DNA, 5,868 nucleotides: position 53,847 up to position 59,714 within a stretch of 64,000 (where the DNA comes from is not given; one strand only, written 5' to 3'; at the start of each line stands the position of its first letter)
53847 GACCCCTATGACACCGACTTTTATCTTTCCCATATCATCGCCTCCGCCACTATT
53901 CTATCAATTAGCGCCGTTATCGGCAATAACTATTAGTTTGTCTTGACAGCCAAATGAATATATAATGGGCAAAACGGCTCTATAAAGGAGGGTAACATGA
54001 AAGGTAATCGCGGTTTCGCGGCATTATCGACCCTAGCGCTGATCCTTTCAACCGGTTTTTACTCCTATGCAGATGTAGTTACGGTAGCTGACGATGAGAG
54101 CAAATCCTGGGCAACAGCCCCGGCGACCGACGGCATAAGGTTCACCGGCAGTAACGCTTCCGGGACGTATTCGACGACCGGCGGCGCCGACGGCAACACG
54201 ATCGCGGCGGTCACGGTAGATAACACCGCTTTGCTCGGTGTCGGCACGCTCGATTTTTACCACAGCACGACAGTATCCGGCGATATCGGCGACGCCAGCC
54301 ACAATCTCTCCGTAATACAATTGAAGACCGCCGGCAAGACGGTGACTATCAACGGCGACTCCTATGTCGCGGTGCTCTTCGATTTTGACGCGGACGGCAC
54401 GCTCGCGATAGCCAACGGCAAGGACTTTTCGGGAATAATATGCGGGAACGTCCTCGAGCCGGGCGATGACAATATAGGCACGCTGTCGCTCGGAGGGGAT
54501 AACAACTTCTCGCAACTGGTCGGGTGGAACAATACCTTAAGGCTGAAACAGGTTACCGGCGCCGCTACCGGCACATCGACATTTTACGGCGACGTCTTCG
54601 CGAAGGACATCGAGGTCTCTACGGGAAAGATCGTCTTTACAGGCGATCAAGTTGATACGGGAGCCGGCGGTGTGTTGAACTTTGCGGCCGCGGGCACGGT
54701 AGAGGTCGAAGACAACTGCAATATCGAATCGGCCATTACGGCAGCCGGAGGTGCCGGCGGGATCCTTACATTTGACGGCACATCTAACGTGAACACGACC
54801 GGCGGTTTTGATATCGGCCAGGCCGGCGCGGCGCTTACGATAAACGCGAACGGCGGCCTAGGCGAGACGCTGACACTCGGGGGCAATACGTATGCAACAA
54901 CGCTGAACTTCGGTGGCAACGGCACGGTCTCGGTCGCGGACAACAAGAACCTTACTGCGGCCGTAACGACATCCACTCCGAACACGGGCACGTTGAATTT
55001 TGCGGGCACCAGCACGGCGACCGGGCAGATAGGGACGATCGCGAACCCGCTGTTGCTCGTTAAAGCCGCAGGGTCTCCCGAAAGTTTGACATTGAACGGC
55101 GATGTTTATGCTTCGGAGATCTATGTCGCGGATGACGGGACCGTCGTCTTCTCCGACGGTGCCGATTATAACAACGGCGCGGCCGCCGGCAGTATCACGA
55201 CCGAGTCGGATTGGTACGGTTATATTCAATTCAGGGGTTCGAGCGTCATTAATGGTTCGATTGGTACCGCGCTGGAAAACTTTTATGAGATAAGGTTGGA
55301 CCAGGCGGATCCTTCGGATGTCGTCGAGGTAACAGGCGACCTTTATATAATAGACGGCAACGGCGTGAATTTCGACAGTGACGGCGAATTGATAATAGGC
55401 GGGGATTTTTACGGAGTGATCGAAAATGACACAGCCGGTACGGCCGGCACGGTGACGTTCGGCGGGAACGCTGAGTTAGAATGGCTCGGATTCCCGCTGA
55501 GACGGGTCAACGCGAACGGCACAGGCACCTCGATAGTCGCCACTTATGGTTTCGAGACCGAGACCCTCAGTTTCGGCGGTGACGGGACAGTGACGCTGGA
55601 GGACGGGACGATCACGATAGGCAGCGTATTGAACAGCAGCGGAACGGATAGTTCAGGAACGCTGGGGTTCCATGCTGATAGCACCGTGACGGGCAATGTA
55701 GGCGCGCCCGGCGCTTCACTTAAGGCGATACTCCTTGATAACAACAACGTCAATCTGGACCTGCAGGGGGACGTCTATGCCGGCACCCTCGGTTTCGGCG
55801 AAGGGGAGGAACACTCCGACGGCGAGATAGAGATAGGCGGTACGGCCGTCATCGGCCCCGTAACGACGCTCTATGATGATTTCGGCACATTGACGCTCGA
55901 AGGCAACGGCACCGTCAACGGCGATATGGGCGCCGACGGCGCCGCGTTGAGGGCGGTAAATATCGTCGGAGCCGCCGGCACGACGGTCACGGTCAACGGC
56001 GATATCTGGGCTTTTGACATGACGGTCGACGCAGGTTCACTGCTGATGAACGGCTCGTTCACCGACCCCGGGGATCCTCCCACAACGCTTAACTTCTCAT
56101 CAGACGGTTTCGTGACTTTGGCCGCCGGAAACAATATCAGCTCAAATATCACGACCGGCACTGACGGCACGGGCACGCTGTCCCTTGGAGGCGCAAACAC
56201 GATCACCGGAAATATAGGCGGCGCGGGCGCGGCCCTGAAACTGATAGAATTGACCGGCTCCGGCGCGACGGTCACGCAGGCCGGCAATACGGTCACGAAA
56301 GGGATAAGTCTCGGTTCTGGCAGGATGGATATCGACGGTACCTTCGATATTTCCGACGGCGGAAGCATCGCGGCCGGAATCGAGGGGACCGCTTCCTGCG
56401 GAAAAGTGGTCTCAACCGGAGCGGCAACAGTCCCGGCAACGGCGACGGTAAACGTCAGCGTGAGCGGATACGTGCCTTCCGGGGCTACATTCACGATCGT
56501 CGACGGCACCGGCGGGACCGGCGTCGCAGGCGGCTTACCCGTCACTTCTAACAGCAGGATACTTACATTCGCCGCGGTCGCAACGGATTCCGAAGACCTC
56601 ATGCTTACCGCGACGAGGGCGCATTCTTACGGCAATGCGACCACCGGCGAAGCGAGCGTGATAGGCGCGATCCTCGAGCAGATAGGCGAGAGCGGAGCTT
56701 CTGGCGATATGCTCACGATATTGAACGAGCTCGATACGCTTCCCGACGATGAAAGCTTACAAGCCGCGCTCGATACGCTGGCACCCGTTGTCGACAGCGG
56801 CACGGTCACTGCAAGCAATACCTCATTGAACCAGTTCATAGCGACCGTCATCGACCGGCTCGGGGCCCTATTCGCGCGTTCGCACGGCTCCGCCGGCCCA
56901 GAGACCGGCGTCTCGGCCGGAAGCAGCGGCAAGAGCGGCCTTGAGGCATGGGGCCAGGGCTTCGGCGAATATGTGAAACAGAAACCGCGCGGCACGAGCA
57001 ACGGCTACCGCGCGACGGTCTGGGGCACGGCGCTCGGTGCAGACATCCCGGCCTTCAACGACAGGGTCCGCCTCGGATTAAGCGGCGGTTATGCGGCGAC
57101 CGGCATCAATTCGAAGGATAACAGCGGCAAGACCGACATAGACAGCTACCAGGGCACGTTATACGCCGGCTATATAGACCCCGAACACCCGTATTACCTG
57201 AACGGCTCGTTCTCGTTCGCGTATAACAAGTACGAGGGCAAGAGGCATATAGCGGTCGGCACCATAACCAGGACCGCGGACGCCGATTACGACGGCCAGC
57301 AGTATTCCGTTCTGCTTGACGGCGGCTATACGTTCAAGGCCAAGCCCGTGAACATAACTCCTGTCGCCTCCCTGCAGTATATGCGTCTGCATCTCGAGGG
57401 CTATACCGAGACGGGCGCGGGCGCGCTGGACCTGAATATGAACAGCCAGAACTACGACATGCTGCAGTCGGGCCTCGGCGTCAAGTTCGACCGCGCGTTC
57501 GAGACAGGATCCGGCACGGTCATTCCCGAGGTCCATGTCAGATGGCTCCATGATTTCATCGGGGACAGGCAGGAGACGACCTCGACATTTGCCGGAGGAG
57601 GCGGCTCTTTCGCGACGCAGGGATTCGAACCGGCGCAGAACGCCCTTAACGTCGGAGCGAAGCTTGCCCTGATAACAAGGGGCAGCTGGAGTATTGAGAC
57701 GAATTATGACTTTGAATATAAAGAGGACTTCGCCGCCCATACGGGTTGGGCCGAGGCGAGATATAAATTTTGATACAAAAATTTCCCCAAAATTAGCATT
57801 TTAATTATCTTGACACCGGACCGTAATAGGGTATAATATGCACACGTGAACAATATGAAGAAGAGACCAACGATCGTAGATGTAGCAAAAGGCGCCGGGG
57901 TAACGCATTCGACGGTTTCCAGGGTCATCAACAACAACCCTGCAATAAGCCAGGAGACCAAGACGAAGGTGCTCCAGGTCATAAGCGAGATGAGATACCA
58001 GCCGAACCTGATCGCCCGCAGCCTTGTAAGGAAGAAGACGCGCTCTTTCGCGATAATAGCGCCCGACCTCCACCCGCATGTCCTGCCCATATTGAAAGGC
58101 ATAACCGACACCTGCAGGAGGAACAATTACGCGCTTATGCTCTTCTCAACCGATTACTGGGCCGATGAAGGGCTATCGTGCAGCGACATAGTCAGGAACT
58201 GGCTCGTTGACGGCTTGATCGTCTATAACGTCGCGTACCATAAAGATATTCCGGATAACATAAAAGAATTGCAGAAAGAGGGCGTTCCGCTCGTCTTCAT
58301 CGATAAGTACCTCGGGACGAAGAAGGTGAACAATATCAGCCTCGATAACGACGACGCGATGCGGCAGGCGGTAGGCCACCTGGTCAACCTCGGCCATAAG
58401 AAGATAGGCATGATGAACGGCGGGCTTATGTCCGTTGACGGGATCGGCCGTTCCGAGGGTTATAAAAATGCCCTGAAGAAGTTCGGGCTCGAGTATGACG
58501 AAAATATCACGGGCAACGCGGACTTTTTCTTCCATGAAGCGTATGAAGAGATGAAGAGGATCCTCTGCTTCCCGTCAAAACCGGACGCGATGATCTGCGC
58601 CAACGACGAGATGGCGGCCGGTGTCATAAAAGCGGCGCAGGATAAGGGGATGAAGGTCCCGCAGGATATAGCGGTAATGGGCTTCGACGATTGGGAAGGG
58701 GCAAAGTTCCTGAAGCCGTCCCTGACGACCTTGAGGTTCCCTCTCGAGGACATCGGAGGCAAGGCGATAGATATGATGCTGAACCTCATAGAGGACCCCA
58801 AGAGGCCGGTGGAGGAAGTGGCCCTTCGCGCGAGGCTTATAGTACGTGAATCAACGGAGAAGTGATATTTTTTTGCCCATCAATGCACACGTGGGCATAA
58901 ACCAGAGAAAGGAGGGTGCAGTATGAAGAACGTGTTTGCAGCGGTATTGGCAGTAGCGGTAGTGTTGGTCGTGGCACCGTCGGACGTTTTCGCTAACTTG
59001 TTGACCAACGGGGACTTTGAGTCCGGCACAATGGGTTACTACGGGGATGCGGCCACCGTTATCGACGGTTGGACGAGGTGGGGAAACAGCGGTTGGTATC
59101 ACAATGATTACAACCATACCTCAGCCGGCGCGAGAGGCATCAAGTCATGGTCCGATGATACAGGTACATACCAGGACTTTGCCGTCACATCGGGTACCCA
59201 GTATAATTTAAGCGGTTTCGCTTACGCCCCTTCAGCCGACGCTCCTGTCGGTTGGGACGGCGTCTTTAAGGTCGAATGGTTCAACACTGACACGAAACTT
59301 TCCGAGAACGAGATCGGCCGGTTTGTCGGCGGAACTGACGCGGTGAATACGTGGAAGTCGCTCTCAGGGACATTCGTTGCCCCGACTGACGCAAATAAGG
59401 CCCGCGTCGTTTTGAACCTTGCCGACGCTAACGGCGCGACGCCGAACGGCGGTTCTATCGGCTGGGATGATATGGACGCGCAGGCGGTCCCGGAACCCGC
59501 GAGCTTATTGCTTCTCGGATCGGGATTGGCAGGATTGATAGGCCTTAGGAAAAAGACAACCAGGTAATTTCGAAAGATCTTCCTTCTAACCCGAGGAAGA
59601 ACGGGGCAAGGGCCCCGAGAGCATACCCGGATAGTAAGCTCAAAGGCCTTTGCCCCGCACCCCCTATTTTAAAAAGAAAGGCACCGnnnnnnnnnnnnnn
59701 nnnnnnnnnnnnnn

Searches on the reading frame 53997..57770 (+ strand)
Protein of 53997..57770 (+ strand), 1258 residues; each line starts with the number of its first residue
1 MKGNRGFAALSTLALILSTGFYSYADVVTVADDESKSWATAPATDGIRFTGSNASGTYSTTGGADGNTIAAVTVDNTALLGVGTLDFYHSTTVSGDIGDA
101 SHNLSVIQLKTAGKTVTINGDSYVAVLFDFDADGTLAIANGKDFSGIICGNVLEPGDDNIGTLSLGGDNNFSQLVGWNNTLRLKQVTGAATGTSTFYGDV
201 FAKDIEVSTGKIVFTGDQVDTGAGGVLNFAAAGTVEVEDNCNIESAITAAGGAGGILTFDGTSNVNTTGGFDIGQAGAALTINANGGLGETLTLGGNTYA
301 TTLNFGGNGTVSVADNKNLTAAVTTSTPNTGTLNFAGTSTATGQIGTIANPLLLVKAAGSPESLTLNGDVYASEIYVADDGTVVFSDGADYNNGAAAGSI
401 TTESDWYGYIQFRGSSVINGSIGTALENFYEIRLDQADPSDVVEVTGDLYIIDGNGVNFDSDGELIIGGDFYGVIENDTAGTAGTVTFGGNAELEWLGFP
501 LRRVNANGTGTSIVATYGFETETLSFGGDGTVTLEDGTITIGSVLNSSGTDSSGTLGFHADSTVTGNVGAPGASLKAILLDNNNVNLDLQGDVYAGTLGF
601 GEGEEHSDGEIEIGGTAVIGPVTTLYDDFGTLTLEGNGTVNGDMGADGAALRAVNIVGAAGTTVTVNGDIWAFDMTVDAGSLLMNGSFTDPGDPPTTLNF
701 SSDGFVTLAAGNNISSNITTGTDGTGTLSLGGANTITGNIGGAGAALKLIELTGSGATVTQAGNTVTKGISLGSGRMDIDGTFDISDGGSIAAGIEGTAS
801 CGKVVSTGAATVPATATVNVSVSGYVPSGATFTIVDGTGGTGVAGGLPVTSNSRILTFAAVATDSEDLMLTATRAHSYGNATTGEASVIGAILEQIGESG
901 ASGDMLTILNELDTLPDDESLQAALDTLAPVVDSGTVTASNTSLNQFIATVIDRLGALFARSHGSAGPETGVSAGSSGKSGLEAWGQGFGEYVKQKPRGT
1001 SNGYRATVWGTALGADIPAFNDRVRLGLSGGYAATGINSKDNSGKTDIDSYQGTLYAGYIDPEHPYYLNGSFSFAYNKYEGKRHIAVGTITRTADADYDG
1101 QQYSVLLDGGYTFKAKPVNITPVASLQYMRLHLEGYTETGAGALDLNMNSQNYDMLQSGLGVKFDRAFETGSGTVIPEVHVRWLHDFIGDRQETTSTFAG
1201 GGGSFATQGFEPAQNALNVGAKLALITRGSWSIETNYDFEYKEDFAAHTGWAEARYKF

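Call 16: search_protein_families(library=pfam, proteins=[window:53997-57770:+], max_evalue=0.01)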
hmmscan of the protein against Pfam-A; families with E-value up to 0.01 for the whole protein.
window:53997-57770:+ (1258 aa): 1 family
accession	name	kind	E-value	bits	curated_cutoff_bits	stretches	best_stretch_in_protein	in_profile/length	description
PF03797.25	Autotransporter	-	1.4e-64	218.7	26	1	984-1238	1-255/255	Autotransporter beta-domain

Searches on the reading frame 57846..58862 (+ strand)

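Call 16: search_protein_families(library=pfam, proteins=[window:57846-58862:+], max_evalue=0.01)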
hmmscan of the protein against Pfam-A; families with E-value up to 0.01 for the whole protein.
window:57846-58862:+ (339 aa): 5 families
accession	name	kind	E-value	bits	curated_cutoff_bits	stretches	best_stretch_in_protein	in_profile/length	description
PF13377.12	Peripla_BP_3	-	5.3e-37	127.9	26.5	1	176-337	1-167/167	Periplasmic binding protein-like domain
PF00532.27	Peripla_BP_1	-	1.4e-25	90.8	22.2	1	70-317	7-263/281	Periplasmic binding proteins and sugar binding domain of LacI family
PF00356.27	LacI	-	7.1e-19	67.8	27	1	9-54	1-46/46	Bacterial regulatory proteins, lacI family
PF13407.12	Peripla_BP_4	-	1.4e-13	51.5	35.1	1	121-281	56-217/258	Periplasmic binding protein domain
PF01381.28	HTH_3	-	0.0065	16.9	23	0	9-38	11-40/55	Helix-turn-helix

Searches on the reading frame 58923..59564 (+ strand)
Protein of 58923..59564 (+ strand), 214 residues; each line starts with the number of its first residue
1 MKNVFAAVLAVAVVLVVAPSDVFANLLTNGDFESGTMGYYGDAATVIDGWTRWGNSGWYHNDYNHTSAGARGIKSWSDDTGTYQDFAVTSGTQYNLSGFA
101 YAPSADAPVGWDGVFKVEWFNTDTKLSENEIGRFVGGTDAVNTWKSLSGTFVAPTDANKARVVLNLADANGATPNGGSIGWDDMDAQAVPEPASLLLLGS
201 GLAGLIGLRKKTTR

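Call 16: search_protein_families(library=pfam, proteins=[window:58923-59564:+], max_evalue=0.01)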
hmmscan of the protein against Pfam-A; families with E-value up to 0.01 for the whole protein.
window:58923-59564:+ (214 aa): 2 families
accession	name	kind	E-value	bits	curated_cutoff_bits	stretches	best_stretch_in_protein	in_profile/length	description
PF02018.23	CBM_4_9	-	6.9e-09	36.6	25.9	1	24-167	1-132/136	Carbohydrate binding domain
PF07589.16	PEP-CTERM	-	2.3e-07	31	20.7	1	188-211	1-24/24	PEP-CTERM motif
